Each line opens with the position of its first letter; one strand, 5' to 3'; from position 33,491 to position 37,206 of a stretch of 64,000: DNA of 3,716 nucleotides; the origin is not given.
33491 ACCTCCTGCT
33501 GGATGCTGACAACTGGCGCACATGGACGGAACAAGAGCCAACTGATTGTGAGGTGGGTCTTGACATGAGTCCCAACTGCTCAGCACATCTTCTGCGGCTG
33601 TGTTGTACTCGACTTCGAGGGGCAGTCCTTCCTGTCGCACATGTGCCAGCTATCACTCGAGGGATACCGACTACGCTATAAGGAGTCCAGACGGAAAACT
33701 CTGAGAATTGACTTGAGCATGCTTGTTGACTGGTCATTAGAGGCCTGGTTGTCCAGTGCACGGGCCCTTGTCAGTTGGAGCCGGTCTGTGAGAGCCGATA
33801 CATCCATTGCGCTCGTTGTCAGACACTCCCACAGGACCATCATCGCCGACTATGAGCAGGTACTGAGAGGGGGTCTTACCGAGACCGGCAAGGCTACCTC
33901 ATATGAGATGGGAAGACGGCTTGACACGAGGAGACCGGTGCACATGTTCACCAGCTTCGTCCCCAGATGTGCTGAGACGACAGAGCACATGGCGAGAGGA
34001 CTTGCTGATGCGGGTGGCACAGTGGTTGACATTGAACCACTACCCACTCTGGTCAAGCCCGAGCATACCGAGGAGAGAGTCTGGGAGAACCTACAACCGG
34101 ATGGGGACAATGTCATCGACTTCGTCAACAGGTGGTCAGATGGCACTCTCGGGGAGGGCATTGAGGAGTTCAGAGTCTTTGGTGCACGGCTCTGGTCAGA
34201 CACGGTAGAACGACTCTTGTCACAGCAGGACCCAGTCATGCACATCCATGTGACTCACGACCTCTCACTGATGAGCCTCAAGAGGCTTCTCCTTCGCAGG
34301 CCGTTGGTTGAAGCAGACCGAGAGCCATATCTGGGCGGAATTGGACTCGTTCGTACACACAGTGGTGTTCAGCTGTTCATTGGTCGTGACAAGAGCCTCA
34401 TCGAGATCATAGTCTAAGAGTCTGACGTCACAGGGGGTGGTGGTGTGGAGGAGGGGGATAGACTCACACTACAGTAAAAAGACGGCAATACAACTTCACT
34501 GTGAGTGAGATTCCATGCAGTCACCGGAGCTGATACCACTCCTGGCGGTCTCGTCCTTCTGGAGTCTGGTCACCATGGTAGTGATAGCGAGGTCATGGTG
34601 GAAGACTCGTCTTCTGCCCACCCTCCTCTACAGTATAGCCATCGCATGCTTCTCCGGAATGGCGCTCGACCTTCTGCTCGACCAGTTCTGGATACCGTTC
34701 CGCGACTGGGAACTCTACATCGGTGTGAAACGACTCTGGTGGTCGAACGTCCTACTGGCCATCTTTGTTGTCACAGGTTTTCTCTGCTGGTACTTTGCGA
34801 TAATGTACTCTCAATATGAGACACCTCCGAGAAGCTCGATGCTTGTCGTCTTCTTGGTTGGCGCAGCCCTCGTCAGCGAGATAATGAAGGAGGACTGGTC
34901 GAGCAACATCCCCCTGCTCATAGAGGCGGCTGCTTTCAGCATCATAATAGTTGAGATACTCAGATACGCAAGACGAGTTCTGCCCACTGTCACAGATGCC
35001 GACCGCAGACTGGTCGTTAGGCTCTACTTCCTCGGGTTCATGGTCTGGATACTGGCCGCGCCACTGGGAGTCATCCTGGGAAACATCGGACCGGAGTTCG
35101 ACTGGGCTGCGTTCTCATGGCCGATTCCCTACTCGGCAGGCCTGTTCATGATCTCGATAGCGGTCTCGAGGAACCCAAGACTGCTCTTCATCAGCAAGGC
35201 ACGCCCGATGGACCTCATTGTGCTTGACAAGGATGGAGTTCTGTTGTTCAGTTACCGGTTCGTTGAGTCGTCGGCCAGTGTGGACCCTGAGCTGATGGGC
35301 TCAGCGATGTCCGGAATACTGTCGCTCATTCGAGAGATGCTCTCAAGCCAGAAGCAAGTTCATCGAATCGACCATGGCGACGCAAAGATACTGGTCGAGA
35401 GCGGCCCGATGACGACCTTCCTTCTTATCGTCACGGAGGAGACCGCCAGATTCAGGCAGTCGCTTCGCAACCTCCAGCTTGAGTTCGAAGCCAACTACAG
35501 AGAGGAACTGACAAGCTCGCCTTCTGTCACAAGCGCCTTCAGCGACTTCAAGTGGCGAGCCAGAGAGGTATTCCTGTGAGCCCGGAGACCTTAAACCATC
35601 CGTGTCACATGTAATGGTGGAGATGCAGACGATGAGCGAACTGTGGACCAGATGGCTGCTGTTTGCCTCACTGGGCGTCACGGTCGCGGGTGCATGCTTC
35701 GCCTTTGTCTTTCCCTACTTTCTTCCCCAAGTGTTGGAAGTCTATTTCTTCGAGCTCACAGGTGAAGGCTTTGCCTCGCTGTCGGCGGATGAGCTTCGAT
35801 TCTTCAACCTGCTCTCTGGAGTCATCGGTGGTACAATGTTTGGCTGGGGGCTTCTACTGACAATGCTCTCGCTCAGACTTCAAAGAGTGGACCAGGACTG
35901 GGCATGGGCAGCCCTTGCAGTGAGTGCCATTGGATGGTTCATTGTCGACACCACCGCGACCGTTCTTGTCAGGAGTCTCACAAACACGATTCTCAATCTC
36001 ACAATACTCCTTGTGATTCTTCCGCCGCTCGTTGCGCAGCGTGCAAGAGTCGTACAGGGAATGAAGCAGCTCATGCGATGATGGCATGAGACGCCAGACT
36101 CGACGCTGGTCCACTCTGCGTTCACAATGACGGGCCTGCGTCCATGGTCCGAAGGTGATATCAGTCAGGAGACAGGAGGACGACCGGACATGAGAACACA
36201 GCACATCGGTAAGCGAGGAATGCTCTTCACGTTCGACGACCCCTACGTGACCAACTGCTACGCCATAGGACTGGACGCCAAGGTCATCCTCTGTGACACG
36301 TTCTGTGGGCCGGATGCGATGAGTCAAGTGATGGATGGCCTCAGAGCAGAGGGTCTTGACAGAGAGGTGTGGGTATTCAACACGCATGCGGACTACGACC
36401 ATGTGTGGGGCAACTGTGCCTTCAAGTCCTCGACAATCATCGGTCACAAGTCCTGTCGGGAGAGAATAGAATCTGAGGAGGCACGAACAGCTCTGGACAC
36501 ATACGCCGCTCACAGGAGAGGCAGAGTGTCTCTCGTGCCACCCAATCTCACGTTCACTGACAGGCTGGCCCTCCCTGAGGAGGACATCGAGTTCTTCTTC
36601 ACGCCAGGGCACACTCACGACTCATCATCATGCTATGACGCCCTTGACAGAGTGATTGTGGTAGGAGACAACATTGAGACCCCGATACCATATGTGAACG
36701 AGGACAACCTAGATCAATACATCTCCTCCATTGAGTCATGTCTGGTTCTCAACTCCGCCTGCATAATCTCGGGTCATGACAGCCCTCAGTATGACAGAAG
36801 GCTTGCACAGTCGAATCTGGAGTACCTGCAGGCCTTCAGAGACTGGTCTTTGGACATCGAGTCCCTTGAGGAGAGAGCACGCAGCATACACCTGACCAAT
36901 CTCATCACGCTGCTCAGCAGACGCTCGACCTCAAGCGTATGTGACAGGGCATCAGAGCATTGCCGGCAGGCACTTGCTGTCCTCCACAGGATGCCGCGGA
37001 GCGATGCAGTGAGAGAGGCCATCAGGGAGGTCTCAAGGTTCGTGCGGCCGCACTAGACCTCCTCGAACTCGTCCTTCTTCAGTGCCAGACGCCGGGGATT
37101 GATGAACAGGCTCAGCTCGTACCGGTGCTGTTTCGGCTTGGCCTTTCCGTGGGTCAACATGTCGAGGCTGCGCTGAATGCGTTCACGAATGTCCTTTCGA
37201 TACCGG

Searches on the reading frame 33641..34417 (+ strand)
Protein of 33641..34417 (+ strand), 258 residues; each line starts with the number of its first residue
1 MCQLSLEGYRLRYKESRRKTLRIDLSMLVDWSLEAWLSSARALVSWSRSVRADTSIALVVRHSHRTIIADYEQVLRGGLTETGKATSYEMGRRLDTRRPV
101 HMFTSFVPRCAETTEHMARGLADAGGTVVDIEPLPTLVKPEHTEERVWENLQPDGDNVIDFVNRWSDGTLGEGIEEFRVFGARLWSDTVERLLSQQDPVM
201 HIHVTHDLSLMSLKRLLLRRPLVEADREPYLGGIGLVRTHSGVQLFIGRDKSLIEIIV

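Call 69: search_protein_families(library=pfam, proteins=[window:33641-34417:+], max_evalue=0.0001)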
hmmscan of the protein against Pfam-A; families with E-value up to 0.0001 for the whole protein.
window:33641-34417:+ (258 aa): 1 family
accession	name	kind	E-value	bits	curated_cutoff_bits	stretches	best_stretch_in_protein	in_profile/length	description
PF00300.27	His_Phos_1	-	6.2e-06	26.4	21.7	1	78-227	24-168/194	Histidine phosphatase superfamily (branch 1)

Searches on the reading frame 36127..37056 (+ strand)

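Call 69: search_protein_families(library=pfam, proteins=[window:36127-37056:+], max_evalue=0.0001)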
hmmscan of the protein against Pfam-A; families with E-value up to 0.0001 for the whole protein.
window:36127-37056:+ (309 aa): 1 family
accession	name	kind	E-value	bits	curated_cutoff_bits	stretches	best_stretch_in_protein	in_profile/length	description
PF00753.33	Lactamase_B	-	1.9e-21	77.4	22.7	1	38-217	2-196/196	Metallo-beta-lactamase superfamily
